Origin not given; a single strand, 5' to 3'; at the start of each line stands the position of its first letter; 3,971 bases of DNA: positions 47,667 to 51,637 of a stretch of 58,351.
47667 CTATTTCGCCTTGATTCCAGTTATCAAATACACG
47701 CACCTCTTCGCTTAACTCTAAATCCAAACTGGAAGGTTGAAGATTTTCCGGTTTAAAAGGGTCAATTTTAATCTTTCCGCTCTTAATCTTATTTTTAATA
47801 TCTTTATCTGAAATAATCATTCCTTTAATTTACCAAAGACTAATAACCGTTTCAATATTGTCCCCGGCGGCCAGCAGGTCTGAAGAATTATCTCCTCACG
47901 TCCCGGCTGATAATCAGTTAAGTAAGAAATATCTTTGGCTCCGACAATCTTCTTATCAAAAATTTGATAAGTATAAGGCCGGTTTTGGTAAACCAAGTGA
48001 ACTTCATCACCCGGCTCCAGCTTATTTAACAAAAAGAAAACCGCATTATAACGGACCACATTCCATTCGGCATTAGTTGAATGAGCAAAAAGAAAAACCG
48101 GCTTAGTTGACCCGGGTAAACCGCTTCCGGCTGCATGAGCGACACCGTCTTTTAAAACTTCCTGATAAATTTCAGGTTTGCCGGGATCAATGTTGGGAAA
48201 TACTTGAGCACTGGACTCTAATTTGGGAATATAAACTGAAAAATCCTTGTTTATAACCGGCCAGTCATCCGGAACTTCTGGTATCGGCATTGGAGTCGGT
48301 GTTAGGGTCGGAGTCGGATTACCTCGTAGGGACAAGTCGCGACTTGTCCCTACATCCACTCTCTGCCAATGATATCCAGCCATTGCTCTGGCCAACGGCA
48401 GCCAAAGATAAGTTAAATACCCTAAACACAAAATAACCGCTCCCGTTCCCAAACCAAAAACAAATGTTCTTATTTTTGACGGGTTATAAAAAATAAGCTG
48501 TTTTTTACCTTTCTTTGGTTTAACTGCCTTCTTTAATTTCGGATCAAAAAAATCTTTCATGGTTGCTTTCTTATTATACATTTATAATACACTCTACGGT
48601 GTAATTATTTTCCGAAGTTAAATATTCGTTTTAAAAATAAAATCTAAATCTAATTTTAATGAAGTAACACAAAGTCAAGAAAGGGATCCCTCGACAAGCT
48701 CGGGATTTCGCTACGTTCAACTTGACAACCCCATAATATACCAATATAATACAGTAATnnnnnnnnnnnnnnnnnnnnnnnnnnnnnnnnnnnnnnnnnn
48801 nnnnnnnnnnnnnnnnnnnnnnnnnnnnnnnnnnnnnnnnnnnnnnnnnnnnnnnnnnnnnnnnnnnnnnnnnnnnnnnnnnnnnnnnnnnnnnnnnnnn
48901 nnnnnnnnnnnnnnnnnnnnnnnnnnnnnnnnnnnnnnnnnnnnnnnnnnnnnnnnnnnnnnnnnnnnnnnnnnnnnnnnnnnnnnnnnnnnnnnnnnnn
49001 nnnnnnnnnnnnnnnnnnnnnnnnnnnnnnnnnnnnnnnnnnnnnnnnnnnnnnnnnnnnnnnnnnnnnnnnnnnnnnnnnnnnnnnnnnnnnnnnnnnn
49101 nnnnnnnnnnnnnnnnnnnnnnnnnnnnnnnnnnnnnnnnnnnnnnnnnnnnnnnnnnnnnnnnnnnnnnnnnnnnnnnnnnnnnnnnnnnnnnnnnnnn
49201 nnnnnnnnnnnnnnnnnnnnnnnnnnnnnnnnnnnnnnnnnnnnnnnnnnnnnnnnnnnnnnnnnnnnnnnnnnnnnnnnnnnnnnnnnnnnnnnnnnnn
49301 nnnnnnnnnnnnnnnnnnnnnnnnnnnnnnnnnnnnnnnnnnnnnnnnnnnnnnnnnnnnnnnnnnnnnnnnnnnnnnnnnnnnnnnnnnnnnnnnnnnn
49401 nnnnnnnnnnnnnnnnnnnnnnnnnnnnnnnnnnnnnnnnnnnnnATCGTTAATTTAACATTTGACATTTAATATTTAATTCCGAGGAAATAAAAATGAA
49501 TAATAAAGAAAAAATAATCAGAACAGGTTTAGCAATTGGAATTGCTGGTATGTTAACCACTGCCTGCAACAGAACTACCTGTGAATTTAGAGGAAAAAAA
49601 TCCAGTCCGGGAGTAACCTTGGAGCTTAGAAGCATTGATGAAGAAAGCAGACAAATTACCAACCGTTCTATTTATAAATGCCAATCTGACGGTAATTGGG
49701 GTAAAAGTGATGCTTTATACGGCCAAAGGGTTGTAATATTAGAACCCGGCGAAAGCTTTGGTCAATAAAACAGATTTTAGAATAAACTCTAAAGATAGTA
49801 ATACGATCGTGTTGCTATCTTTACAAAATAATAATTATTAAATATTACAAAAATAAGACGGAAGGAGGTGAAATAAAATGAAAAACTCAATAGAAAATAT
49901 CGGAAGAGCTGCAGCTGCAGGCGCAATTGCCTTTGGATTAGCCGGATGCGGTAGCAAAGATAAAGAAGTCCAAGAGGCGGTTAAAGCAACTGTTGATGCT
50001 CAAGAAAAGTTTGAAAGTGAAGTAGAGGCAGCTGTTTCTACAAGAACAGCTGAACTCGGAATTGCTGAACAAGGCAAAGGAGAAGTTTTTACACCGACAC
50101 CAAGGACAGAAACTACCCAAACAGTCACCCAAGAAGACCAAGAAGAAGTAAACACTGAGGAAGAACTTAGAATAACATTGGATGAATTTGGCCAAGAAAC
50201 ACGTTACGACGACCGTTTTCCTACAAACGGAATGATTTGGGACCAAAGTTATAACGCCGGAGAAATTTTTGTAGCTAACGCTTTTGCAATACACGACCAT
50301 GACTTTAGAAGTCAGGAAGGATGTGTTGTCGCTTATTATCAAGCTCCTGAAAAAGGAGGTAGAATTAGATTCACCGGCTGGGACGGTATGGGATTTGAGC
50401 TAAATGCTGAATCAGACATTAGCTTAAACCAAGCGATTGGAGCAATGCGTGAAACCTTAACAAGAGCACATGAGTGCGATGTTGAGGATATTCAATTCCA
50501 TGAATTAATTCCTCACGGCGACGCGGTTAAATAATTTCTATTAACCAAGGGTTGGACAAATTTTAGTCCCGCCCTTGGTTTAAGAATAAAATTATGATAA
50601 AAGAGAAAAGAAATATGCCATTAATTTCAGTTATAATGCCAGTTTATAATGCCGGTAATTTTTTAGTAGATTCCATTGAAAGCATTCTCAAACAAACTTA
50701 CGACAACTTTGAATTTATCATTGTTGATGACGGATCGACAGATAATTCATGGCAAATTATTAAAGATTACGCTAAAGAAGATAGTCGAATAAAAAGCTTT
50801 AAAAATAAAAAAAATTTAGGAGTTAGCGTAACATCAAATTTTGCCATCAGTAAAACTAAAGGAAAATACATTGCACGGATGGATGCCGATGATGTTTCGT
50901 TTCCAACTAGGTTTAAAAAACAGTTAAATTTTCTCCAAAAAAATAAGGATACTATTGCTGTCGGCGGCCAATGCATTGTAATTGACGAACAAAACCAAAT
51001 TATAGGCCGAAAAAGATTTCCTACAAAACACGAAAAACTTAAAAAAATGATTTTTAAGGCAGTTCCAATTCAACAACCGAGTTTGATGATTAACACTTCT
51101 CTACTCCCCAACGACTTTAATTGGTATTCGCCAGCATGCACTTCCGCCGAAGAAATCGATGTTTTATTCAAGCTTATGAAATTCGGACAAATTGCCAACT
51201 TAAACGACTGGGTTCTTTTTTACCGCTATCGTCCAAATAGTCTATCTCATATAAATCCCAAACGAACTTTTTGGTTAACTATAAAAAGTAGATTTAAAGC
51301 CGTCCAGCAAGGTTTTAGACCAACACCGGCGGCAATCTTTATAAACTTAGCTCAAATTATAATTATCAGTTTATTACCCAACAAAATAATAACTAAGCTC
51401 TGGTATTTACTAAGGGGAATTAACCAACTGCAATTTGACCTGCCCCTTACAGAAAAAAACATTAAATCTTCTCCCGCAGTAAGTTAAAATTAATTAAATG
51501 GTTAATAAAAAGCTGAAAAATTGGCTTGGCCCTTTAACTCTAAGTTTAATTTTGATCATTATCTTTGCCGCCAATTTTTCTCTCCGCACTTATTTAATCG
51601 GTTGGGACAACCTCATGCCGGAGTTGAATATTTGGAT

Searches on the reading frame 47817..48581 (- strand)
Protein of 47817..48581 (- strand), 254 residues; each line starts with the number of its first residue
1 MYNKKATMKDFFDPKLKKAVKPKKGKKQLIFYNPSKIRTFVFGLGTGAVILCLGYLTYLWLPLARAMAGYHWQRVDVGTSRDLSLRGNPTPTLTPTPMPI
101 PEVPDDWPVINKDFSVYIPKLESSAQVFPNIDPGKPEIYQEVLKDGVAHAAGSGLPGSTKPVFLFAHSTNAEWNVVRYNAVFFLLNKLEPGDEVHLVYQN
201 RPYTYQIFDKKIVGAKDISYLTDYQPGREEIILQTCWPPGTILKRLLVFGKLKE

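Call 63: search_protein_families(library=pfam, proteins=[window:47817-48581:-], max_evalue=0.001)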
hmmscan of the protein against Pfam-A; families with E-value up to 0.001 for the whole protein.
window:47817-48581:- (254 aa): 1 family
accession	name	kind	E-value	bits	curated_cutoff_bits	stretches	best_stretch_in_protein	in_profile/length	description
PF04203.18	Sortase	-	9.2e-19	67.9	26.6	1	117-252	2-124/125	Sortase domain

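Call 67: search_protein_families(library=ncbifam, proteins=[window:47817-48581:-], max_evalue=0.01)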
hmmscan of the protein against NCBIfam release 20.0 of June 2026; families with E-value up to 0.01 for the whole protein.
window:47817-48581:- (254 aa): 6 families
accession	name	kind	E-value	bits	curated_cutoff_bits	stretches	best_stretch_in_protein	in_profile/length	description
NF033745.1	class_C_sortase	subfamily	2.8e-12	46.9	160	1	139-251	112-219/220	class C sortase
NF058671.1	sortase_SrtD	exception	9.9e-12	44.9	140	1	140-238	84-170/187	class D sortase, LPxTATN-specific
TIGR01076.1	sortase_fam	subfamily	3.6e-11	43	39.35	1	140-251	20-126/136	sortase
NF033746.1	class_D_sortase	subfamily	9.1e-11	41.7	165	1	117-238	14-116/135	class D sortase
NF033747.1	class_E_sortase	subfamily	5.9e-05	23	160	1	116-253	74-206/211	class E sortase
TIGR03784.1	marine_sortase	equivalog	0.0028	17.3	158.25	1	181-238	102-158/174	class GN sortase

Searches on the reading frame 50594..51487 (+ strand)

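Call 63: search_protein_families(library=pfam, proteins=[window:50594-51487:+], max_evalue=0.001)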
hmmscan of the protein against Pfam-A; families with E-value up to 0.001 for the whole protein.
window:50594-51487:+ (297 aa): 3 families
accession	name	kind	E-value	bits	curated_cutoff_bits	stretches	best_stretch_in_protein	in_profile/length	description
PF00535.33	Glycos_transf_2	-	4.6e-39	134.5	23.3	1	12-163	1-155/168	Glycosyl transferase family 2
PF10111.15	Glyco_tranf_2_2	-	3e-12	47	27.3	1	12-150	1-147/276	Glycosyltransferase like family 2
PF13641.12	Glyco_tranf_2_3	-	2.6e-09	37.9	27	1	11-125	3-121/230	Glycosyltransferase like family 2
